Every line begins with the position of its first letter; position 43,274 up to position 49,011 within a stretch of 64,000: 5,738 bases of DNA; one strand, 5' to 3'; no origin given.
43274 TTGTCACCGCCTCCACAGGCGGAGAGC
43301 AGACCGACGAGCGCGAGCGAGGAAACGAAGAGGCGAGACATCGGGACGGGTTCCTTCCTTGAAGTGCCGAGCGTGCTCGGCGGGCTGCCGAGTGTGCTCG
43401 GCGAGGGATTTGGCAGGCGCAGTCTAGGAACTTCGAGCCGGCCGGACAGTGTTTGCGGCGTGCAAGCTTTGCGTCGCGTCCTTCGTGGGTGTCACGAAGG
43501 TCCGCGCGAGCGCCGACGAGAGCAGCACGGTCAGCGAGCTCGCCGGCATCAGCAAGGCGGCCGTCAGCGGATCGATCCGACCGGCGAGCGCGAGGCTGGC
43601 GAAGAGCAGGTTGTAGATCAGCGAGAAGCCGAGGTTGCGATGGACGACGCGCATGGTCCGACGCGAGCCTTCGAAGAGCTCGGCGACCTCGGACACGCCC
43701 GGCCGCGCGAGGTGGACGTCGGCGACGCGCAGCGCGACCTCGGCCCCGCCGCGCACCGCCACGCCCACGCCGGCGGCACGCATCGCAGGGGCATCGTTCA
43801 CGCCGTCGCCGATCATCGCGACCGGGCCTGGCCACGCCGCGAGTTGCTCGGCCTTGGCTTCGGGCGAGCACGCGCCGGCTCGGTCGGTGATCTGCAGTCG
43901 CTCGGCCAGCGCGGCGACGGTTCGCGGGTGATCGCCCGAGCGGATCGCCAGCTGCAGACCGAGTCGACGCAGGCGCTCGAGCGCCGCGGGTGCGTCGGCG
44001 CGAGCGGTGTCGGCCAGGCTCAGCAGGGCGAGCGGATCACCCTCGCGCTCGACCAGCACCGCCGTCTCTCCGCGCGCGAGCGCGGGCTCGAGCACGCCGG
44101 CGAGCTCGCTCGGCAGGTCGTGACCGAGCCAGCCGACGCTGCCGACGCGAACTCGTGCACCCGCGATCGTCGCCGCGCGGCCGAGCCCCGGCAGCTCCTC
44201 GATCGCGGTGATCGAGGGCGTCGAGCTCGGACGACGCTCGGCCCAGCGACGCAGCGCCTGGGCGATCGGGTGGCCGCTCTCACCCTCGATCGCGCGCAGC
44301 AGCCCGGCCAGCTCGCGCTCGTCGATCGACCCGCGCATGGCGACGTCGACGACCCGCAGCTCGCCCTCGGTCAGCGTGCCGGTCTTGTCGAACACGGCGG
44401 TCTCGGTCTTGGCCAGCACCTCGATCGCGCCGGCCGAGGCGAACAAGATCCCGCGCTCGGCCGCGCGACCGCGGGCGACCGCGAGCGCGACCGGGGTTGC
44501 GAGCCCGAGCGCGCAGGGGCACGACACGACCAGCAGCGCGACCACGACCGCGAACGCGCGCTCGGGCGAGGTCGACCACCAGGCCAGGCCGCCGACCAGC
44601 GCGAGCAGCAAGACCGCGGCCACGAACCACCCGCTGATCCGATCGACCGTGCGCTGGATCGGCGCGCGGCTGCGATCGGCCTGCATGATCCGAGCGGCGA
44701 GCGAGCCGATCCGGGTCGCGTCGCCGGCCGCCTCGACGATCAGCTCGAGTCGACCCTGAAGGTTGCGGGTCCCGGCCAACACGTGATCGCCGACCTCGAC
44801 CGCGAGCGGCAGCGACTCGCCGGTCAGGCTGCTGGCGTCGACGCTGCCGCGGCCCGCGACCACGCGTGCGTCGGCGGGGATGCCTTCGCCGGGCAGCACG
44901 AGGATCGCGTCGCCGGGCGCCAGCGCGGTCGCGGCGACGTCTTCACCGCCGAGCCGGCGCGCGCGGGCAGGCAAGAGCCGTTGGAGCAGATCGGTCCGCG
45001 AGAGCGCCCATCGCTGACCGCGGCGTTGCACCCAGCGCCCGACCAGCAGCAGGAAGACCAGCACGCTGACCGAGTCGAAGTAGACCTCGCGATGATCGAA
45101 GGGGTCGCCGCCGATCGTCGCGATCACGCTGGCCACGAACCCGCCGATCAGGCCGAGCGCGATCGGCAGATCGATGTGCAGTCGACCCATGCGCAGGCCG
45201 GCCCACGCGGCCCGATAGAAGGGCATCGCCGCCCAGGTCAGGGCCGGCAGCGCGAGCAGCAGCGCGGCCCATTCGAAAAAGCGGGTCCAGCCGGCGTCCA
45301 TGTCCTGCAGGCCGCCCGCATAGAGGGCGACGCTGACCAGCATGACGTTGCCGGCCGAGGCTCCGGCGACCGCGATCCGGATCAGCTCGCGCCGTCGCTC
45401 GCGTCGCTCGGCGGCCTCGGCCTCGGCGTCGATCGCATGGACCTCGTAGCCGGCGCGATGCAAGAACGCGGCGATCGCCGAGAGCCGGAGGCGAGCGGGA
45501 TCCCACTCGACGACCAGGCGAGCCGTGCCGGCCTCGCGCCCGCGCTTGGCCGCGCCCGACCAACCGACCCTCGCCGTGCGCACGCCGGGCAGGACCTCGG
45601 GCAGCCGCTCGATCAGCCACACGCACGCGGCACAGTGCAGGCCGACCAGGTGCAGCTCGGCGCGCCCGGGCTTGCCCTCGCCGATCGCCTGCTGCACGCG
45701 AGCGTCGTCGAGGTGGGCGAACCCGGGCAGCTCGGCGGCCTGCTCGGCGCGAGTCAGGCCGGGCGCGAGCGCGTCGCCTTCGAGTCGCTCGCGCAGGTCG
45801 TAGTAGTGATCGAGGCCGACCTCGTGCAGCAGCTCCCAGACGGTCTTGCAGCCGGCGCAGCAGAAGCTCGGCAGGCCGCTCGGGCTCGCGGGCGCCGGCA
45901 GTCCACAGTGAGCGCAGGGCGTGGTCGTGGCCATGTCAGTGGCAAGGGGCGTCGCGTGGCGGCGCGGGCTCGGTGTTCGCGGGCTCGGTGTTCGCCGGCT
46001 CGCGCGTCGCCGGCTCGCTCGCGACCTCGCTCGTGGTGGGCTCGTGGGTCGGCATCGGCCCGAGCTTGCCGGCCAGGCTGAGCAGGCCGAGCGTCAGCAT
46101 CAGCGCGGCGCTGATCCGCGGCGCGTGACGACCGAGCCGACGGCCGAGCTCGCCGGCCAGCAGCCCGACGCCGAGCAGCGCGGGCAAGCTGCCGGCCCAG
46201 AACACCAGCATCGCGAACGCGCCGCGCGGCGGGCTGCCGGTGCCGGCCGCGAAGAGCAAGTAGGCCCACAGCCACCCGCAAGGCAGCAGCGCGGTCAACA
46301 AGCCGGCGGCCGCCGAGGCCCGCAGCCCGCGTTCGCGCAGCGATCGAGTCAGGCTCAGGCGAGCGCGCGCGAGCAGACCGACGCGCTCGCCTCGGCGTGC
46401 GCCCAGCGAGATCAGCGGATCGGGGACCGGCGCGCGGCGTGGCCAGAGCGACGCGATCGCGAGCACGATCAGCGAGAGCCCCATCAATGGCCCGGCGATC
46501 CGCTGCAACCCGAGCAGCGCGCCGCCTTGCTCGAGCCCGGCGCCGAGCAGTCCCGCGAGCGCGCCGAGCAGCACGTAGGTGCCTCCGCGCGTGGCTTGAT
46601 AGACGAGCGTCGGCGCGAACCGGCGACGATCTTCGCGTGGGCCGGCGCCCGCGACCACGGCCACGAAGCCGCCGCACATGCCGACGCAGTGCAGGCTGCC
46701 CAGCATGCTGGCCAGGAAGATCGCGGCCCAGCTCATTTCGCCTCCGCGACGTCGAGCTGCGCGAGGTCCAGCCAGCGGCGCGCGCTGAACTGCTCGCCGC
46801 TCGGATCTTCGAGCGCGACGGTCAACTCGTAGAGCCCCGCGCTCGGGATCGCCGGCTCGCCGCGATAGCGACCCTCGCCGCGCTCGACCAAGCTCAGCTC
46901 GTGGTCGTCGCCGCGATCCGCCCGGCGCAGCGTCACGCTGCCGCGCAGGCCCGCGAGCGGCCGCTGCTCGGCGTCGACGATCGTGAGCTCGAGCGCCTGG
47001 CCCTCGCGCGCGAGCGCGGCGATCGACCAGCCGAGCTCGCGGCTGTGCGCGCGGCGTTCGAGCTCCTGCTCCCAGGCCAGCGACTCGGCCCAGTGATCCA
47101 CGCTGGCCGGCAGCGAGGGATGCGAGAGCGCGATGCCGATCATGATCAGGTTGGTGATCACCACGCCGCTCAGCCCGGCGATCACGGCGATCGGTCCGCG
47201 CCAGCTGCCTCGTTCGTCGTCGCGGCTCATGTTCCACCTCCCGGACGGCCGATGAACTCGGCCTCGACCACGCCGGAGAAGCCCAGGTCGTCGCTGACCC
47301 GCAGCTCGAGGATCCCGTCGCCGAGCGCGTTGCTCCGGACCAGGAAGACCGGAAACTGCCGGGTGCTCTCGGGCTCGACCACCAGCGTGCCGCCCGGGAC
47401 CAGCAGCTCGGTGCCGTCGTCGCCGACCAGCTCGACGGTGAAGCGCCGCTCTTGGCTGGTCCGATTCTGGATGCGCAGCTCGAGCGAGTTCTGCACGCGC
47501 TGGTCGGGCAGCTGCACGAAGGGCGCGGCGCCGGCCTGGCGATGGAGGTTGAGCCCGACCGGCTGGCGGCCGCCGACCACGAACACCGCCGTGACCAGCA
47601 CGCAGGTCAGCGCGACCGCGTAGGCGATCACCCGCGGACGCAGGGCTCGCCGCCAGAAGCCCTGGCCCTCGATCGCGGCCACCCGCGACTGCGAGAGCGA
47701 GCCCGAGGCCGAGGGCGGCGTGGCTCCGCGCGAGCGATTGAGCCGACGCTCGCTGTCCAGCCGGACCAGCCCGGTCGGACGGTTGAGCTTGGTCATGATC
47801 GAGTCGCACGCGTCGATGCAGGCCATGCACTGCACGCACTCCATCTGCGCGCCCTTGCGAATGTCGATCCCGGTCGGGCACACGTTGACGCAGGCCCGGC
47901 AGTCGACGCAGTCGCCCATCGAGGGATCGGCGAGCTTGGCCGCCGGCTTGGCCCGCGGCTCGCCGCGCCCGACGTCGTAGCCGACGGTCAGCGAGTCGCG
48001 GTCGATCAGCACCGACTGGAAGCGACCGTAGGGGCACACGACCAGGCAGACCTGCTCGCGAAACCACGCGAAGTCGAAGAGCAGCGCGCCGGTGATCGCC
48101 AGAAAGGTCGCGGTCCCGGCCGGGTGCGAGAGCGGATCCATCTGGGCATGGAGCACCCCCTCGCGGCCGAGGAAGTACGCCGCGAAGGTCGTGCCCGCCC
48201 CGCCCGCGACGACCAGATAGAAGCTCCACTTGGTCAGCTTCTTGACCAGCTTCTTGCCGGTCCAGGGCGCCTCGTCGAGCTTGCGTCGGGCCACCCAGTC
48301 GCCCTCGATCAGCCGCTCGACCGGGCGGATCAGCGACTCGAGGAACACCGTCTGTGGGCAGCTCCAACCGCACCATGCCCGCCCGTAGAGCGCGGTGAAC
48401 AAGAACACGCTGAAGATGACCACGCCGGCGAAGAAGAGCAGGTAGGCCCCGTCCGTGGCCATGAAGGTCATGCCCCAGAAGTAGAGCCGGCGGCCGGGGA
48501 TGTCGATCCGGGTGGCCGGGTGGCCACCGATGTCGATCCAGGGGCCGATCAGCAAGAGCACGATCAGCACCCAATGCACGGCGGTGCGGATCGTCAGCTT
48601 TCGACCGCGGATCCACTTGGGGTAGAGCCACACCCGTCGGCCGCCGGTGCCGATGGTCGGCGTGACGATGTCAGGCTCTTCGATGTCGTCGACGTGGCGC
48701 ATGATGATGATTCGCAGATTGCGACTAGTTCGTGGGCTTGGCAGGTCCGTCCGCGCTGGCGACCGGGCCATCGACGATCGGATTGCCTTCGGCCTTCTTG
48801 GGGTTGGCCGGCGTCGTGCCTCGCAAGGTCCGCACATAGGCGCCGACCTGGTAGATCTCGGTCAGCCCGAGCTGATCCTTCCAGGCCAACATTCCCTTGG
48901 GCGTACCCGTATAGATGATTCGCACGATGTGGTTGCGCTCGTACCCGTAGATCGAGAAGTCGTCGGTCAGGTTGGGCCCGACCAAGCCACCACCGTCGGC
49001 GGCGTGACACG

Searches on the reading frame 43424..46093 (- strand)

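Call 62: search_protein_families(library=pfam, proteins=[window:43424-46093:-], max_evalue=0.0001)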
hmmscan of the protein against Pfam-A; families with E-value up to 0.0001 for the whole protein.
window:43424-46093:- (889 aa): 3 families
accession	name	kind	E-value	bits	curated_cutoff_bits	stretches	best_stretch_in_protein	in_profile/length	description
PF00122.25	E1-E2_ATPase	-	6.5e-49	166.3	28.1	1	384-547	16-181/181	E1-E2 ATPase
PF00702.32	Hydrolase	-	4.8e-30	105.8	26.4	1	564-775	2-191/191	haloacid dehalogenase-like hydrolase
PF12156.14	ATPase-cat_bd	-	9e-10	39.6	27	1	60-135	2-79/86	Putative metal-binding domain of cation transport ATPase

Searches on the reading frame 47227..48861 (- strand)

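Call 62: search_protein_families(library=pfam, proteins=[window:47227-48861:-], max_evalue=0.0001)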
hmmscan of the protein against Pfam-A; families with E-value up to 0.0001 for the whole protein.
window:47227-48861:- (544 aa): 6 families
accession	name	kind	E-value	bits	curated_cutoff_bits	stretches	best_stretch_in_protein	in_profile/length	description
PF13746.11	Fer4_18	-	2.2e-37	128.2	27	1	267-371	1-114/114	4Fe-4S dicluster domain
PF11614.14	FixG_C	-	3e-12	47.2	25.6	1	426-513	2-89/119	IG-like fold at C-terminal of FixG, putative oxidoreductase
PF12838.12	Fer4_7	-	2.1e-09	38.1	27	1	271-332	7-52/52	4Fe-4S dicluster domain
PF12801.12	Fer4_5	-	7.5e-09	35.9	22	1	143-183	3-43/48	4Fe-4S binding domain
PF13183.11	Fer4_8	-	6.3e-08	33.5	27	0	271-332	10-68/68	4Fe-4S dicluster domain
PF13187.11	Fer4_9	-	3.6e-07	30.5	27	0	272-331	8-50/52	4Fe-4S dicluster domain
